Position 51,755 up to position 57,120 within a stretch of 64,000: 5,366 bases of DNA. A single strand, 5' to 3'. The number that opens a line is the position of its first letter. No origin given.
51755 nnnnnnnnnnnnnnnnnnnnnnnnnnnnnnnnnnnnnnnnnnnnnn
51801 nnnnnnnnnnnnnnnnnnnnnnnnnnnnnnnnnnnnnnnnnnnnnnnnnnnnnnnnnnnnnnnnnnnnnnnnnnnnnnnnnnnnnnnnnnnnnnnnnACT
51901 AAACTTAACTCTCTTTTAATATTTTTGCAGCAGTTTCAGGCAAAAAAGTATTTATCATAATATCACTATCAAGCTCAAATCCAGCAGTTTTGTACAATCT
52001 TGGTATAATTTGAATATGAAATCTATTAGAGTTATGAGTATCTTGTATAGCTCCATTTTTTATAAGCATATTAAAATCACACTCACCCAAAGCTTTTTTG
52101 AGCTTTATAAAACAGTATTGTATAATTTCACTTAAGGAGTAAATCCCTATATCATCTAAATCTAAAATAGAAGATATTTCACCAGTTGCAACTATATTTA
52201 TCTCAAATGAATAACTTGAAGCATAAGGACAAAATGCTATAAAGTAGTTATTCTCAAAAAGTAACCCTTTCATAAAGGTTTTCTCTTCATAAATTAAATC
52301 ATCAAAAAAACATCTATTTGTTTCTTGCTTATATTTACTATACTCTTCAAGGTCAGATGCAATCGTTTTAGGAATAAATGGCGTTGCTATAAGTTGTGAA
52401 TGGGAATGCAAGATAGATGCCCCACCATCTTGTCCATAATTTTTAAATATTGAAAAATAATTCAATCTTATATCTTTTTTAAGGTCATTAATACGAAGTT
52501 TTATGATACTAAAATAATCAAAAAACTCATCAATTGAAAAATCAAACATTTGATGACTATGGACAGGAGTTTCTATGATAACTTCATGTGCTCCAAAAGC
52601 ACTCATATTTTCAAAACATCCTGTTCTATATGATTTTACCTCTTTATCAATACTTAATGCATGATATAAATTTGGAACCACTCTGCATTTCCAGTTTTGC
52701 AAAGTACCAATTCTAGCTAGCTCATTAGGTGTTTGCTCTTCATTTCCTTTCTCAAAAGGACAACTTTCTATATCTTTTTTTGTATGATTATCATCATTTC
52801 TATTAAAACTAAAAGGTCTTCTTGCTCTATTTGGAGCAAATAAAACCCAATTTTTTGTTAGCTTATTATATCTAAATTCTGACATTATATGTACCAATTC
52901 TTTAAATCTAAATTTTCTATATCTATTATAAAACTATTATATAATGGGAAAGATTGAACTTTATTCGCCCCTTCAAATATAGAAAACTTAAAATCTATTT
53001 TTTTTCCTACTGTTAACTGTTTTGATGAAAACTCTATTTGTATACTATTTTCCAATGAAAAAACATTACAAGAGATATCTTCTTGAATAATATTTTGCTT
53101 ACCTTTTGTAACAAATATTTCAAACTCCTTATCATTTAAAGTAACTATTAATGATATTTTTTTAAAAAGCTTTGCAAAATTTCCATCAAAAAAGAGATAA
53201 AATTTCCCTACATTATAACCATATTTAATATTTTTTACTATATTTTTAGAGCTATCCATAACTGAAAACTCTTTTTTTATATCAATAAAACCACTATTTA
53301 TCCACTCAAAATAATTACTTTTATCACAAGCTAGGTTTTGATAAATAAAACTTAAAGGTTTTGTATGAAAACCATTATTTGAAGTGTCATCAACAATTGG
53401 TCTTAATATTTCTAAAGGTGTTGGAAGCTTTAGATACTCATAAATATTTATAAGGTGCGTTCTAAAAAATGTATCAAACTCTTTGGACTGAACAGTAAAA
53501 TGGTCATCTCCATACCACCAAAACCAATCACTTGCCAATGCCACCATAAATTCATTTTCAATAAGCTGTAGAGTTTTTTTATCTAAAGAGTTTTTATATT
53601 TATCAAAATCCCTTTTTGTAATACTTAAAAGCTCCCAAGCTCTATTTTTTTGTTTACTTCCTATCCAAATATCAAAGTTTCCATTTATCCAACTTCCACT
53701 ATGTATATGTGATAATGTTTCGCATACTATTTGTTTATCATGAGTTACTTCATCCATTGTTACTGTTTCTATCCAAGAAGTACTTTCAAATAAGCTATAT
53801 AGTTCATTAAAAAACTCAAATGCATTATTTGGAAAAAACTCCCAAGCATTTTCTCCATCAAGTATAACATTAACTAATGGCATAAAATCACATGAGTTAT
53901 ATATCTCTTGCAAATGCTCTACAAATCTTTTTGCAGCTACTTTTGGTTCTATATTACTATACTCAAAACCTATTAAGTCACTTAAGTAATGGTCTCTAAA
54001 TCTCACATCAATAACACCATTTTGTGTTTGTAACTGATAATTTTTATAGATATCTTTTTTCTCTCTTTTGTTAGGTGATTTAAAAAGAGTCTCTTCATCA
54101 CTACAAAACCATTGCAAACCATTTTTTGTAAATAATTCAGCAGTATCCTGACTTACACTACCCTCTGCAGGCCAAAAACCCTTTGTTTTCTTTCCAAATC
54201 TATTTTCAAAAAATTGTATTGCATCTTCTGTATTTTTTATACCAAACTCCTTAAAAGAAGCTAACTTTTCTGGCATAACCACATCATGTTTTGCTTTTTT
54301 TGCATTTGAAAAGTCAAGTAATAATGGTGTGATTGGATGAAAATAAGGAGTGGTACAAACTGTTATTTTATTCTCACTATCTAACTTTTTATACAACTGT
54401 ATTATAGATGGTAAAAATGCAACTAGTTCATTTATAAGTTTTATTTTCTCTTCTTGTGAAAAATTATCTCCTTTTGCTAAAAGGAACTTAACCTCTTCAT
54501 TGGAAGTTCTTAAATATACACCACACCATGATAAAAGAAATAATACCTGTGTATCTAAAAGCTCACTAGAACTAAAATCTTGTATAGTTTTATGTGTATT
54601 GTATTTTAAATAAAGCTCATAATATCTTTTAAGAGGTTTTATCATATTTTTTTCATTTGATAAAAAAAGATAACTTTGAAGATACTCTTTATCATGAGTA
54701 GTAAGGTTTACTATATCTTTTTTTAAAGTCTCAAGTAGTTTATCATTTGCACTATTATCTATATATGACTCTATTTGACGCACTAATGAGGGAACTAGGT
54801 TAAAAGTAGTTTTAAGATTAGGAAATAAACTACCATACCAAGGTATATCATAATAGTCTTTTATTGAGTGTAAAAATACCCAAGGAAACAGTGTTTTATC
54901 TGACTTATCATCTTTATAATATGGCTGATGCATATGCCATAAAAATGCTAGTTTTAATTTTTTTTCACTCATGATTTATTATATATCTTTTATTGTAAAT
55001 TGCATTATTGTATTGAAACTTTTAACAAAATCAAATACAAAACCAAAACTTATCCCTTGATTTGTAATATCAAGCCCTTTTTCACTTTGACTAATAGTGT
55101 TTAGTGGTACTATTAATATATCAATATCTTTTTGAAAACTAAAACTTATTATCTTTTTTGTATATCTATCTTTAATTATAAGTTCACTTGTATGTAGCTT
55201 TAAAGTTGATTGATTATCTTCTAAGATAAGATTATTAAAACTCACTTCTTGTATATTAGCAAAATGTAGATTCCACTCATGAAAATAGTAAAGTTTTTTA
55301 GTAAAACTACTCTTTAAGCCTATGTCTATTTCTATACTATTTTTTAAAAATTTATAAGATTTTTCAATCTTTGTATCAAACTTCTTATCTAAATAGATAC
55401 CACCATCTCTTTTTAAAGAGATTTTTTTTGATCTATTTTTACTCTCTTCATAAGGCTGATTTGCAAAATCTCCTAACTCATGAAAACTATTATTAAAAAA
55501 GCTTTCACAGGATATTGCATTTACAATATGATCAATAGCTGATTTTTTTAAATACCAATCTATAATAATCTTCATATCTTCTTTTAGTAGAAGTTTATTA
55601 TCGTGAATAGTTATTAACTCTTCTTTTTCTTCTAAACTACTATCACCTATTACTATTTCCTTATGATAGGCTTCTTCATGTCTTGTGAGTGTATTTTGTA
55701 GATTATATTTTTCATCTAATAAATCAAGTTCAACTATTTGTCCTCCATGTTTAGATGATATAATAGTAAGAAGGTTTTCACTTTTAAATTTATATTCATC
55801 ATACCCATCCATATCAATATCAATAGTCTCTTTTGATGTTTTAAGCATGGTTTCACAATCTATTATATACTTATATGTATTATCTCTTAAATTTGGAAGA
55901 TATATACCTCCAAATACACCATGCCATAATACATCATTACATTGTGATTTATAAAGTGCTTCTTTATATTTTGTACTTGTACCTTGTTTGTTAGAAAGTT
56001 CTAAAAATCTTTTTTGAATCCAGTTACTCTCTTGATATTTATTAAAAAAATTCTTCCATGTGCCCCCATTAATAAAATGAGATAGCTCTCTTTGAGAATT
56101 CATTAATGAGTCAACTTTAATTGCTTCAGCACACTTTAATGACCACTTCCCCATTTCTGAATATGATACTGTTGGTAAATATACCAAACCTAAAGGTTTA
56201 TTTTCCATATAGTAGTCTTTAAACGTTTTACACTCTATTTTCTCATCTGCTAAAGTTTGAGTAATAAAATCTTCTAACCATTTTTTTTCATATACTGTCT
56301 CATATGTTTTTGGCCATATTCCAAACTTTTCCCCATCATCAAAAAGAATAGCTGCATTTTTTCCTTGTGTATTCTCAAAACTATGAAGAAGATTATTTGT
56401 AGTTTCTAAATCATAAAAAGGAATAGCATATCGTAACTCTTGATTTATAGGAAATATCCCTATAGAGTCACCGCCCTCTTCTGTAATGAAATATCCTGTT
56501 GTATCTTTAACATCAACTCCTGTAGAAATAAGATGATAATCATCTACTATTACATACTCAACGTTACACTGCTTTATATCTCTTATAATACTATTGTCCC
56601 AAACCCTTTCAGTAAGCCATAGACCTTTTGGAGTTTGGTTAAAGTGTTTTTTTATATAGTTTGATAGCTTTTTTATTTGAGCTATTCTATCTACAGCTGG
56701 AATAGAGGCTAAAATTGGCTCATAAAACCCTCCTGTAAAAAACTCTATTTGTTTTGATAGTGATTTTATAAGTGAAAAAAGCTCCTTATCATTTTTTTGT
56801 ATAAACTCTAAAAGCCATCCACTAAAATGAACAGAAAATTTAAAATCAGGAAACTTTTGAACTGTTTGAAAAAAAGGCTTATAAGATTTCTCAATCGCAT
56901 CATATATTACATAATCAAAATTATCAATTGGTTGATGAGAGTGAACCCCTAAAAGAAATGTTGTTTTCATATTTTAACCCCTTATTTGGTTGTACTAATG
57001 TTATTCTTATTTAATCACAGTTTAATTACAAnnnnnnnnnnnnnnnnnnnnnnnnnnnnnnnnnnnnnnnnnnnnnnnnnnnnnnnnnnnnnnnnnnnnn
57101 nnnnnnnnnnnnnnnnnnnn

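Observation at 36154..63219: Contiguous ~27-kb glycogen + EMP glycolysis + bidirectional Hox hydrogenase cluster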

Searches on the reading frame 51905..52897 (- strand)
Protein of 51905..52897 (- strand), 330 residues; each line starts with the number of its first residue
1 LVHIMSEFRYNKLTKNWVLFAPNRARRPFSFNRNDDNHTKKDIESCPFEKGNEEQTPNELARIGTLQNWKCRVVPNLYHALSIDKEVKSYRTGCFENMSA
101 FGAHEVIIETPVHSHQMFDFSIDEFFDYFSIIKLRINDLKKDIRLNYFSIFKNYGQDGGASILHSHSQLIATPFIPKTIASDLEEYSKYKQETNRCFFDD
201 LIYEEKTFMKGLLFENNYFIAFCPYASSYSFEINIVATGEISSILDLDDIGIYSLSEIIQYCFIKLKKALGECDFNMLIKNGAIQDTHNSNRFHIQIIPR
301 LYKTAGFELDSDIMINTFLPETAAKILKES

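Call 4: search_protein_families(library=ncbifam, proteins=[window:51905-52897:-])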
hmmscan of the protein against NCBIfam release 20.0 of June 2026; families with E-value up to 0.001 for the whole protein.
window:51905-52897:- (330 aa): 2 families
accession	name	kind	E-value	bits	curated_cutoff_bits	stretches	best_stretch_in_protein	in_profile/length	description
NF008724.0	PRK11720.1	equivalog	1.1e-27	97.1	448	1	8-305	12-307/348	UDP-glucose--hexose-1-phosphate uridylyltransferase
TIGR00209.1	galT_1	equivalog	1.3e-27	96.7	102.1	1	7-305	12-308/349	galactose-1-phosphate uridylyltransferase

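Call 5: search_protein_families(library=pfam, proteins=[window:51905-52897:-])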
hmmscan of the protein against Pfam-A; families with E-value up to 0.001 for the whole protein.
window:51905-52897:- (330 aa): 5 families
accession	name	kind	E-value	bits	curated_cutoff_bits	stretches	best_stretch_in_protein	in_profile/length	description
PF01087.27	GalP_UDP_transf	-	2.9e-12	47.8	22.1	1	5-176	11-184/184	Galactose-1-phosphate uridyl transferase, N-terminal domain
PF16268.10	DUF4921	-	9.5e-12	45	28.5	1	121-323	196-389/425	Domain of unknown function (DUF4921)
PF02744.22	GalP_UDP_tr_C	-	0.00021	21.5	29.2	1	183-306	2-126/165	Galactose-1-phosphate uridyl transferase, C-terminal domain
PF01230.28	HIT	-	0.00046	21.2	21.5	0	104-170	28-93/98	HIT domain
PF16285.10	DUF4931_N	-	0.00099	19.6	24.1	0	104-171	53-120/124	Domain of unknown function (DUF4931) N-terminal domain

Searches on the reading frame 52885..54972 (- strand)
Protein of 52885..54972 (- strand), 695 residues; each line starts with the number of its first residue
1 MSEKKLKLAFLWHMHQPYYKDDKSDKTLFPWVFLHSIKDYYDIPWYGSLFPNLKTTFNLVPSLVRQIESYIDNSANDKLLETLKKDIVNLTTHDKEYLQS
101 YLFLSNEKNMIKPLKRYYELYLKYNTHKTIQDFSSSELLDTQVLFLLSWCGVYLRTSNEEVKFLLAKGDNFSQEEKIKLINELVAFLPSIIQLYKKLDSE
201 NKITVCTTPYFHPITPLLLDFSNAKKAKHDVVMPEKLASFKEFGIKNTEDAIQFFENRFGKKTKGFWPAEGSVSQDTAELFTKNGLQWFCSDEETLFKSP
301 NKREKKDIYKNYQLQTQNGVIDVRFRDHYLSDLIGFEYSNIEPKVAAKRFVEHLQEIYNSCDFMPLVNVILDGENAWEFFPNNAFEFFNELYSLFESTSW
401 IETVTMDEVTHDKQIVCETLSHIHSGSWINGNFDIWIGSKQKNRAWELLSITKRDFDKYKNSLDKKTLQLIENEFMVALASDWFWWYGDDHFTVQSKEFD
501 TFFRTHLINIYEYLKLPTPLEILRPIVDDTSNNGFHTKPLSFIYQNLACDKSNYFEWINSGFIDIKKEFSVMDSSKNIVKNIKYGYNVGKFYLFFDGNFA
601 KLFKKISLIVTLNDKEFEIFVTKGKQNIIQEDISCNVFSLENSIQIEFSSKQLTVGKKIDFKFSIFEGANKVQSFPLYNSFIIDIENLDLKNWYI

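Call 4: search_protein_families(library=ncbifam, proteins=[window:52885-54972:-])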
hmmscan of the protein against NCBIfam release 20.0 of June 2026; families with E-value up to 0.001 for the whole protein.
window:52885-54972:- (695 aa): 0 families

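Call 5: search_protein_families(library=pfam, proteins=[window:52885-54972:-])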
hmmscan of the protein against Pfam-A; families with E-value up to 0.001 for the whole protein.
window:52885-54972:- (695 aa): 1 family
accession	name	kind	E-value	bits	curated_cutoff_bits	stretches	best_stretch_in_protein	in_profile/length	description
PF03065.20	Glyco_hydro_57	-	1.7e-51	175.7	21.2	1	9-410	1-279/291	Glycosyl hydrolase family 57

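Call 62: search_protein_families(library=ncbifam, max_evalue=1e-8, proteins=[window:52885-54972:-])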
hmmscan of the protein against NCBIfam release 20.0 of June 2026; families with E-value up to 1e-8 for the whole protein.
window:52885-54972:- (695 aa): 0 families

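Call 70: search_solved_structures(query=window:52885-54972:-, max_evalue=0.001)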
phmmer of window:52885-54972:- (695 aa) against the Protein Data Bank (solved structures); distinct sequences matched with E-value up to 0.001: 7.
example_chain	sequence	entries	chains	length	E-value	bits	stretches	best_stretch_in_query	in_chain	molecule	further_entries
9kyq_B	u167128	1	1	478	1.6e-93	317.7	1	4-507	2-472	Glycoside hydrolase family 57 N-terminal domain-containing protein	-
9jlq_A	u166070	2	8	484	1.6e-93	317.7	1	4-507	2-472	Glycoside hydrolase family 57 N-terminal domain-containing protein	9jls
9iht_A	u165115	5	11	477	1.7e-93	317.6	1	4-506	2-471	Glycoside hydrolase family 57 N-terminal domain-containing protein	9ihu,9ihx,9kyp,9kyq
9jlr_A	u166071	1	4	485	3.8e-93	316.5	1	4-507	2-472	Glycoside hydrolase family 57 N-terminal domain-containing protein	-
9jlv_A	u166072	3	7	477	4e-93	316.4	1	4-506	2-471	Glycoside hydrolase family 57 N-terminal domain-containing protein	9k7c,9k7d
8zyi_A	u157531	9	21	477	8.7e-93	315.3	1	4-506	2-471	Glycoside hydrolase family 57 N-terminal domain-containing protein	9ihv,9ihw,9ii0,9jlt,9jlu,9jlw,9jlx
9ii1_A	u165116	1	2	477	2e-92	314.1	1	4-506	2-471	Glycoside hydrolase family 57 N-terminal domain-containing protein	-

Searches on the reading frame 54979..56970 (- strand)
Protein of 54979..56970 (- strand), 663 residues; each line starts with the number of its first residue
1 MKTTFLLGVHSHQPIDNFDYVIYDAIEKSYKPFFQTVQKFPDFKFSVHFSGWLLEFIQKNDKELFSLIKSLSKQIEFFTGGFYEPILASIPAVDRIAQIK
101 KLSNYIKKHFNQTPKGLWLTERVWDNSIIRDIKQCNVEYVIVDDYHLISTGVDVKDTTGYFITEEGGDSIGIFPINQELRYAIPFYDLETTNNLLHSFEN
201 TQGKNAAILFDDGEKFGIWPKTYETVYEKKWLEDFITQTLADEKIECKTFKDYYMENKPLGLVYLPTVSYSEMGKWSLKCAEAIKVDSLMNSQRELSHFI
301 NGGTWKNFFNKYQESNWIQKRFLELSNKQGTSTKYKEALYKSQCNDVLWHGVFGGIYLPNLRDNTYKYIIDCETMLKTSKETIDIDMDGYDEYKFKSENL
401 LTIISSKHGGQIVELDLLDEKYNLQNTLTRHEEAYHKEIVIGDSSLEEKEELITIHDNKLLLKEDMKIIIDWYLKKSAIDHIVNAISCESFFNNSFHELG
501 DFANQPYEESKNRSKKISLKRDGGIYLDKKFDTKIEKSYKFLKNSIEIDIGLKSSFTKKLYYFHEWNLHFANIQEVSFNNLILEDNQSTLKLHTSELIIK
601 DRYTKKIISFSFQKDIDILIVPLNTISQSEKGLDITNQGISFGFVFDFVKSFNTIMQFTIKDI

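Call 4: search_protein_families(library=ncbifam, proteins=[window:54979-56970:-])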
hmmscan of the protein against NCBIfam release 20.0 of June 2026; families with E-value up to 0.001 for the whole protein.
window:54979-56970:- (663 aa): 0 families

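Call 5: search_protein_families(library=pfam, proteins=[window:54979-56970:-])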
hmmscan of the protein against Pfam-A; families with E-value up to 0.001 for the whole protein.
window:54979-56970:- (663 aa): 4 families
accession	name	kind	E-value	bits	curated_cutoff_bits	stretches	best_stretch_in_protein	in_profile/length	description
PF09095.17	AmyA-gluTrfs_C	-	4.2e-60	204.2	22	1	384-654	1-280/284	Alpha-amylase/4-alpha-glucanotransferase, C-terminal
PF03065.20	Glyco_hydro_57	-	4.7e-46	157.8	21.2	1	25-266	51-291/291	Glycosyl hydrolase family 57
PF09094.16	AmyA-A_glucT_m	-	1.5e-23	83.5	27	1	303-375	1-79/80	Alpha-amylase/4-alpha-glucanotransferase, middle domain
PF01074.27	Glyco_hydro_38N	-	1.4e-05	25.1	25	1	25-119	24-119/270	Glycosyl hydrolases family 38 N-terminal domain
